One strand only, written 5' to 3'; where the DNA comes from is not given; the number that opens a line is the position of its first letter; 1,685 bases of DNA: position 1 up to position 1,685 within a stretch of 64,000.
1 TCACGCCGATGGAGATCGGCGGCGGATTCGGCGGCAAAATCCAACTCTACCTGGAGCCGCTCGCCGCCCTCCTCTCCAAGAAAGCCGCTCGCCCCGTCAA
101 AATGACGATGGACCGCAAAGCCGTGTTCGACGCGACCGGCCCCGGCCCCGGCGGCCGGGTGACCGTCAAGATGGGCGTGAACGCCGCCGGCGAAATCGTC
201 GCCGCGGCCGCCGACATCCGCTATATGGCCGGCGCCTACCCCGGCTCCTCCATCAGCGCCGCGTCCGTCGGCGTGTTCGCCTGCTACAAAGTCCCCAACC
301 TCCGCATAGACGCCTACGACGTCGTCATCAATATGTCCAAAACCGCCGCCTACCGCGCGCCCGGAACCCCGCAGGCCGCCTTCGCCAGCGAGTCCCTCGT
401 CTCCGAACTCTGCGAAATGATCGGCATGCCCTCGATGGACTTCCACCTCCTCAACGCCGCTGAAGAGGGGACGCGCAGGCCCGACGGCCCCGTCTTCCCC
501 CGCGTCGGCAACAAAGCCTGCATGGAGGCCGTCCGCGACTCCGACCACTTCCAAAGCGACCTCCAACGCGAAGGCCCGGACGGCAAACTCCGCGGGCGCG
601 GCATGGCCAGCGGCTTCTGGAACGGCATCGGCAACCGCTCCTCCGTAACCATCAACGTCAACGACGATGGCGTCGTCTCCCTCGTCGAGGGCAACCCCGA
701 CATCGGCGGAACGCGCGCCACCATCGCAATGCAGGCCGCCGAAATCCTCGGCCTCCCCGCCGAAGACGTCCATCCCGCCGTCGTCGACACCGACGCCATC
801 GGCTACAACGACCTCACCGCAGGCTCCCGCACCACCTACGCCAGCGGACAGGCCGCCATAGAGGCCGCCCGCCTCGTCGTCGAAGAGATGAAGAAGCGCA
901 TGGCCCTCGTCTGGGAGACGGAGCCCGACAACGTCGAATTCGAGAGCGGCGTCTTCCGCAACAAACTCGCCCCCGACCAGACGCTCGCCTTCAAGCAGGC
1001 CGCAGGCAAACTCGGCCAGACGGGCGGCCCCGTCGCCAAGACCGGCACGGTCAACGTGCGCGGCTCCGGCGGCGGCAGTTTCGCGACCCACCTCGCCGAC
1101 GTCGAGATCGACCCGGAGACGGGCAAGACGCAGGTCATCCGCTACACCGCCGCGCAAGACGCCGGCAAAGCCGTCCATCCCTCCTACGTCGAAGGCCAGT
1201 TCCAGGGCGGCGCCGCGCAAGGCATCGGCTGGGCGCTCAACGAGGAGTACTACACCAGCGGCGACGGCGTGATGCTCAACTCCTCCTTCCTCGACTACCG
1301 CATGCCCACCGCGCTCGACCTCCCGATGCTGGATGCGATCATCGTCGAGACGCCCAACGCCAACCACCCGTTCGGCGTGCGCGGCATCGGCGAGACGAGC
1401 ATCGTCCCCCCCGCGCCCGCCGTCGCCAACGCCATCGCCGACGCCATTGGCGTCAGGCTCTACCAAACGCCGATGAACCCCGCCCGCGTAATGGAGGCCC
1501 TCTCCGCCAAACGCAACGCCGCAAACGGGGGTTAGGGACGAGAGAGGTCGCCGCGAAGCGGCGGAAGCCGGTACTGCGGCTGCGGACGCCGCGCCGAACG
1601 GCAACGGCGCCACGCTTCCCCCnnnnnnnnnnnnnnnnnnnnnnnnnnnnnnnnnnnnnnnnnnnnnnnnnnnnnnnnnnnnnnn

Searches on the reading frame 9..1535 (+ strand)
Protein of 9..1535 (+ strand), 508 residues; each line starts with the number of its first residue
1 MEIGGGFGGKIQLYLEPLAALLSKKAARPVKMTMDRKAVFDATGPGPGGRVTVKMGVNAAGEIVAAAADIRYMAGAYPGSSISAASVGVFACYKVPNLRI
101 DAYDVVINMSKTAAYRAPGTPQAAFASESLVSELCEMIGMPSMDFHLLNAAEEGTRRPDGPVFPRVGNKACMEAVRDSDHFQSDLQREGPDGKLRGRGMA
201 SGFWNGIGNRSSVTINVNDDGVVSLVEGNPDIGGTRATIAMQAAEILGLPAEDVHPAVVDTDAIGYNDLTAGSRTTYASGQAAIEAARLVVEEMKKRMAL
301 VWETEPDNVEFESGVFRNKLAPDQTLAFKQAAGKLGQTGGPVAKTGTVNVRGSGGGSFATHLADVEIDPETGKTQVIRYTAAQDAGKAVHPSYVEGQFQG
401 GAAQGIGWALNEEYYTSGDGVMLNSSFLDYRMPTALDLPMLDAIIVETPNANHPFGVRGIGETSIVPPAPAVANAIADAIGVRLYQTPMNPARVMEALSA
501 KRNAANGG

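Call 13: search_protein_families(library=pfam, proteins=[window:9-1535:+])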
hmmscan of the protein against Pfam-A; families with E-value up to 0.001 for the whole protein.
window:9-1535:+ (508 aa): 2 families
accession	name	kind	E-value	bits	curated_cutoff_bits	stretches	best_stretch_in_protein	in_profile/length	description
PF20256.3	MoCoBD_2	-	1.1e-60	206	27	1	188-439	20-283/283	Molybdopterin cofactor-binding domain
PF02738.23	MoCoBD_1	-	3.6e-35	121.6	27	1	2-149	92-243/244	Molybdopterin cofactor-binding domain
